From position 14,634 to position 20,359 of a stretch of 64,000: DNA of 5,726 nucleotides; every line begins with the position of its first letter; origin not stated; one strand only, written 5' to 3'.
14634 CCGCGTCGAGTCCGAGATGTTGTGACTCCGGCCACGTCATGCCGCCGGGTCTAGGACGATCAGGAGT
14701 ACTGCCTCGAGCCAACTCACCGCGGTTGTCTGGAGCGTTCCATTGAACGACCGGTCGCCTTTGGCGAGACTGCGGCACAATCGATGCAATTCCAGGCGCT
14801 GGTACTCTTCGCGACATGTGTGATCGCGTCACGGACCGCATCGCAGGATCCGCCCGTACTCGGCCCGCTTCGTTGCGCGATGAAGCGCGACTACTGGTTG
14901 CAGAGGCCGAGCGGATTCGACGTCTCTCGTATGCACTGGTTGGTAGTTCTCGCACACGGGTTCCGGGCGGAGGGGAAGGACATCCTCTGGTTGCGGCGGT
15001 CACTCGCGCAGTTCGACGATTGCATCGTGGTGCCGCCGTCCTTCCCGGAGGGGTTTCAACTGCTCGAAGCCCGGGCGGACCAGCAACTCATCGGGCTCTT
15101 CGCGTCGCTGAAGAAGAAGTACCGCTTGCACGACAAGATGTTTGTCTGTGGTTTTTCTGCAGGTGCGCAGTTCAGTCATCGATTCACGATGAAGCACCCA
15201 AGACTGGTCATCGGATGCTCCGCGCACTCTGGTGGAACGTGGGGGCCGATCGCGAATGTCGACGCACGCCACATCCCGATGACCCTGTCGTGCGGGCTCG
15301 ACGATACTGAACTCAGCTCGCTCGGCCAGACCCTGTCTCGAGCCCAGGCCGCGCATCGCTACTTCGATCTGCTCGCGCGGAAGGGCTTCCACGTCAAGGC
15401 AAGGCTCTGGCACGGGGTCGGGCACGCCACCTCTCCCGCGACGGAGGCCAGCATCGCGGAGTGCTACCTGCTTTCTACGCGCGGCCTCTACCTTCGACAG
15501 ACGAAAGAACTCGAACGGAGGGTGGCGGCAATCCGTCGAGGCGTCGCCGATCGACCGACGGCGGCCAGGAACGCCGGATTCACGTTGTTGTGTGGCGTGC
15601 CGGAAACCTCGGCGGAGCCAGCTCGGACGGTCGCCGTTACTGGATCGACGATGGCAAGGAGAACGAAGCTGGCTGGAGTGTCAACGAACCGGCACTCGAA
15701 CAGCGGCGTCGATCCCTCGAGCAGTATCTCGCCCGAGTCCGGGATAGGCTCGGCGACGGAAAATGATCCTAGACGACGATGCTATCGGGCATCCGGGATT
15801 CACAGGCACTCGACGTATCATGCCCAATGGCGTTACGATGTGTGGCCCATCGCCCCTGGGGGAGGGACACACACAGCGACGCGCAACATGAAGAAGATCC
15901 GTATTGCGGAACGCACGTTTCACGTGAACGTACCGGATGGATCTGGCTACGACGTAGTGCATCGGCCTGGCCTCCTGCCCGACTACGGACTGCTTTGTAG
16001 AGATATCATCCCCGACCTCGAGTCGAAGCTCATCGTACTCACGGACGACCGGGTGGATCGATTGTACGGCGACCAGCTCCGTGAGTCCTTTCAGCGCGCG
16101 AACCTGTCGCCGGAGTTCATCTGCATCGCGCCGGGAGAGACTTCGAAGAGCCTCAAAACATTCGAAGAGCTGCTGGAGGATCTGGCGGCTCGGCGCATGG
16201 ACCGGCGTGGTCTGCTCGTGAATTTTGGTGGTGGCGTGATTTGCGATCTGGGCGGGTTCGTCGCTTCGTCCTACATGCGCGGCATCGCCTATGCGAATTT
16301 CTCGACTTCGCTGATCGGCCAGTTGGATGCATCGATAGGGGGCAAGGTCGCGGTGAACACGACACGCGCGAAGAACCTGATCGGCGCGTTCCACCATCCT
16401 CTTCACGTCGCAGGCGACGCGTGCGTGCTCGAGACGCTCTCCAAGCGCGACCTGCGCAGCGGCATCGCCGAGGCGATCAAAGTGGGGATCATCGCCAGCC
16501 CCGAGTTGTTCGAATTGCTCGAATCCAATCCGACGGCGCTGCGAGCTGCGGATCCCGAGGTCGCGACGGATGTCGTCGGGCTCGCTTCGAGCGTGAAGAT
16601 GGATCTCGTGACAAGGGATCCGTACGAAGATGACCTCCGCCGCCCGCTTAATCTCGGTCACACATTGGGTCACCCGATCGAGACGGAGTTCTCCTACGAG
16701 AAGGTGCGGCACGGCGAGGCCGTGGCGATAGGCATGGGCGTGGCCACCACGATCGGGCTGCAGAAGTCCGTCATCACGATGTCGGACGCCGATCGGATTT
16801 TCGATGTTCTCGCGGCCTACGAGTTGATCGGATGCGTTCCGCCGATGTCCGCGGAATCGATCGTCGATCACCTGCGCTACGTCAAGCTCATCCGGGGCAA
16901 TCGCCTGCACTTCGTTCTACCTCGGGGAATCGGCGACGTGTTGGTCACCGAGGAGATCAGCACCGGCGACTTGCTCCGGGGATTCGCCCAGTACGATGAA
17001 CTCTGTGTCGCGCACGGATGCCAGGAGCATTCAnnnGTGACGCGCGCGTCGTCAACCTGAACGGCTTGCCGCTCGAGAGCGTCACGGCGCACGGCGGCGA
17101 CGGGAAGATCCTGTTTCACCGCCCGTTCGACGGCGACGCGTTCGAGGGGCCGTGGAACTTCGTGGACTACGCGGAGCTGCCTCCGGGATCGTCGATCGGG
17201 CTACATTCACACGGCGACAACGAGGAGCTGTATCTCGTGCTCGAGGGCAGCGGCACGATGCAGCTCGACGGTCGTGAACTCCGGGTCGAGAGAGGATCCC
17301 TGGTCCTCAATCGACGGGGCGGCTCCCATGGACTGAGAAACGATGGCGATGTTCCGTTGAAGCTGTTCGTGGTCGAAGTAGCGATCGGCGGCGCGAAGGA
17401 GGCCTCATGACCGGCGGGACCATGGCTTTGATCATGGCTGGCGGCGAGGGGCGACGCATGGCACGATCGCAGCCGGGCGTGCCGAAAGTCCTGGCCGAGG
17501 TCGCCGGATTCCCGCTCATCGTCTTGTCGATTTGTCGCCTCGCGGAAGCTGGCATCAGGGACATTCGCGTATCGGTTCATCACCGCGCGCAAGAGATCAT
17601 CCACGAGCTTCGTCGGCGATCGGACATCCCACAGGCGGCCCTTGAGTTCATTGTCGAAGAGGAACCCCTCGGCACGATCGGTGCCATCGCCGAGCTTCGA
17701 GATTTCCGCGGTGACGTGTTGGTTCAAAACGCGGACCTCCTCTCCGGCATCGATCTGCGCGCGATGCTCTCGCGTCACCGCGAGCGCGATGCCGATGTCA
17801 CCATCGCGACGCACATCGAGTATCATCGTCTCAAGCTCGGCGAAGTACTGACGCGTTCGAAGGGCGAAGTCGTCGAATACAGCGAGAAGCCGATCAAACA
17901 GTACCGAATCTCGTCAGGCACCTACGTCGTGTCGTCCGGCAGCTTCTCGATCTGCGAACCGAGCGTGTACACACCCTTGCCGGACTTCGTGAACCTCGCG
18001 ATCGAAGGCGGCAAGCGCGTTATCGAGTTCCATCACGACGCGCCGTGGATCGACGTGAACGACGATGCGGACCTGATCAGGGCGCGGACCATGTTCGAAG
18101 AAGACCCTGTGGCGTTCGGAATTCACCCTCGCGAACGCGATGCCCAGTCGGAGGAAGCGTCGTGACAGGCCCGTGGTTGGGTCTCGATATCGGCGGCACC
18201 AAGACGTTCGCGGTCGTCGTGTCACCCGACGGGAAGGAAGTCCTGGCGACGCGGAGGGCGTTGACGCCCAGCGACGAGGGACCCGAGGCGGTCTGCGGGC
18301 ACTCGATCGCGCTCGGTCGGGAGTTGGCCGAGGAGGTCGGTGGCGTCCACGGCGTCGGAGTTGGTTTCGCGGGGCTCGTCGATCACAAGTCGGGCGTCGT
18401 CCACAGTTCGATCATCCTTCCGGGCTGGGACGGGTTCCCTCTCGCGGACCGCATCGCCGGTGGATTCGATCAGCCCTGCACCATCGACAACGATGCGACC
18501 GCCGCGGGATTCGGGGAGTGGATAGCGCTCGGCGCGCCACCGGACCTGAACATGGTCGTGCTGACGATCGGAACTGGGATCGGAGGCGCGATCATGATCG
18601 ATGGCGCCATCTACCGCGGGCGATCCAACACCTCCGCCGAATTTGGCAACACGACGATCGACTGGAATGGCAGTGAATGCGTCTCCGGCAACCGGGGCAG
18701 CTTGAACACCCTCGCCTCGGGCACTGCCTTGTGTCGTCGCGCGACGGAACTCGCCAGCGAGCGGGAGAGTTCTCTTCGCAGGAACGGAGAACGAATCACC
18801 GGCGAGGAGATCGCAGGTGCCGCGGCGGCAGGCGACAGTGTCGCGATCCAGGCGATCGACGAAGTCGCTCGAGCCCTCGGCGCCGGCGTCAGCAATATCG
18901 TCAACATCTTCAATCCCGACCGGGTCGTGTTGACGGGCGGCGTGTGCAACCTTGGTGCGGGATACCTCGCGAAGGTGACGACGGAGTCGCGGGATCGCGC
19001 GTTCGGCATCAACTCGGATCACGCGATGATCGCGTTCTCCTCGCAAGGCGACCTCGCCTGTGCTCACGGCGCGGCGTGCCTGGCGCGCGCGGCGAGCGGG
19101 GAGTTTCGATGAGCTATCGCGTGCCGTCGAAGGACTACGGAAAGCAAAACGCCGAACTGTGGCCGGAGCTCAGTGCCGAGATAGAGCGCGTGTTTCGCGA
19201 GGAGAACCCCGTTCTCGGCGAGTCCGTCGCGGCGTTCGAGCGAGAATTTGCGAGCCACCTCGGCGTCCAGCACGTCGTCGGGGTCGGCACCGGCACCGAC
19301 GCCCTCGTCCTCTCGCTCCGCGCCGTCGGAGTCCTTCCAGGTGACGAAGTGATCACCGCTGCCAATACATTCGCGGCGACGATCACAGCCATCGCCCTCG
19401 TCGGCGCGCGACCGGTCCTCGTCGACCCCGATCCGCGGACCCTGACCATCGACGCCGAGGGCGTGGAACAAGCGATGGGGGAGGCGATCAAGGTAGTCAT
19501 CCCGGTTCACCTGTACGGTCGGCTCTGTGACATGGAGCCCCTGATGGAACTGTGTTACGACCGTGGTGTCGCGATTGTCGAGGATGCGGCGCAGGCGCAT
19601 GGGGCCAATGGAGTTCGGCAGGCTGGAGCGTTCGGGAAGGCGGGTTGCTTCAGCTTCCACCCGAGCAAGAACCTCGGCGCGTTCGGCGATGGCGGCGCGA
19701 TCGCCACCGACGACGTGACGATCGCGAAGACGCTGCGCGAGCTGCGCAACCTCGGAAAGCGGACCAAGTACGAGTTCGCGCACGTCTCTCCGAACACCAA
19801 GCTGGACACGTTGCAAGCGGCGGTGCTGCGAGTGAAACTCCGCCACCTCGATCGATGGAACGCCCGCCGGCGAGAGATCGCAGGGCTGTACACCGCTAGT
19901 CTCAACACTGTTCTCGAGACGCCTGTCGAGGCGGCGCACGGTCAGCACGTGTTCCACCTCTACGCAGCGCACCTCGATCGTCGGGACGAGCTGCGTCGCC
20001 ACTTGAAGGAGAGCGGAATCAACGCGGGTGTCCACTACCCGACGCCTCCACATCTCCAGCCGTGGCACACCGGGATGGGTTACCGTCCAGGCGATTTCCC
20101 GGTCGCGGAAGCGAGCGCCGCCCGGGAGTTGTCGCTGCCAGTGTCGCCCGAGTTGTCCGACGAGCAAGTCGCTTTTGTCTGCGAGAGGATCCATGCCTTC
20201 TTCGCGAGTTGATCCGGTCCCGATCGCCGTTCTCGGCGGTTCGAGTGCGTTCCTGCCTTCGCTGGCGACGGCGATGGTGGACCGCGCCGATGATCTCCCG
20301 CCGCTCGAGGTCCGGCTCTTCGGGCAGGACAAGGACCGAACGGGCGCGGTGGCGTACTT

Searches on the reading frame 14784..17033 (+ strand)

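Call 40: search_protein_families(library=pfam, proteins=[window:14784-17033:+], max_evalue=0.00001)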
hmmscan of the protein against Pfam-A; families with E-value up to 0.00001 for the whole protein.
window:14784-17033:+ (750 aa): 2 families
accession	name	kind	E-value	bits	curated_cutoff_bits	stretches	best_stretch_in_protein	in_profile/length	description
PF01761.26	DHQ_synthase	-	1.9e-37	127.8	24.2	1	447-558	3-114/115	3-dehydroquinate synthase N-terminal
PF24621.2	DHQS_C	-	4.4e-34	117.9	27.6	1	560-698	1-139/144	3-dehydroquinate synthase C-terminal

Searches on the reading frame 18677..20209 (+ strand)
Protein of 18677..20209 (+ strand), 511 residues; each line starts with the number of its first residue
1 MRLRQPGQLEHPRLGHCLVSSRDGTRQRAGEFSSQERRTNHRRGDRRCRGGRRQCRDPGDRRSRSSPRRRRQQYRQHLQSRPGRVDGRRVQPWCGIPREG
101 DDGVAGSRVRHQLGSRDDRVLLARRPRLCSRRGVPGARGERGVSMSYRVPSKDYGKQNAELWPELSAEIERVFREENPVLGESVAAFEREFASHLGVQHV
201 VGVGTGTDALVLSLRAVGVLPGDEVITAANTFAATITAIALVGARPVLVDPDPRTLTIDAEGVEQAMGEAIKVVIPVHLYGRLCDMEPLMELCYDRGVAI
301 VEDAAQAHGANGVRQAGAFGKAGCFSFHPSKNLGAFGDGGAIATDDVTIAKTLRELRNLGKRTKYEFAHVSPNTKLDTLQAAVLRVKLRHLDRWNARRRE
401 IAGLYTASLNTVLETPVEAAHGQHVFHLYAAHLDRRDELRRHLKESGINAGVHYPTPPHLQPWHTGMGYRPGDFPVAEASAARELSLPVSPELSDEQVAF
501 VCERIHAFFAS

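Call 37: search_protein_families(library=pfam, proteins=[window:18677-20209:+], max_evalue=0.00001)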
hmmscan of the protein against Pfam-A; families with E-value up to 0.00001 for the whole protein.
window:18677-20209:+ (511 aa): 2 families
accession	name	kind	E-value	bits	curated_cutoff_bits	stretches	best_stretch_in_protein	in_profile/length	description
PF01041.23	DegT_DnrJ_EryC1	-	1.8e-102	343.7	19.8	1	166-505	8-359/360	DegT/DnrJ/EryC1/StrS aminotransferase family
PF00155.27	Aminotran_1_2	-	1.7e-06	27.9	19.7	1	185-348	45-236/361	Aminotransferase class I and II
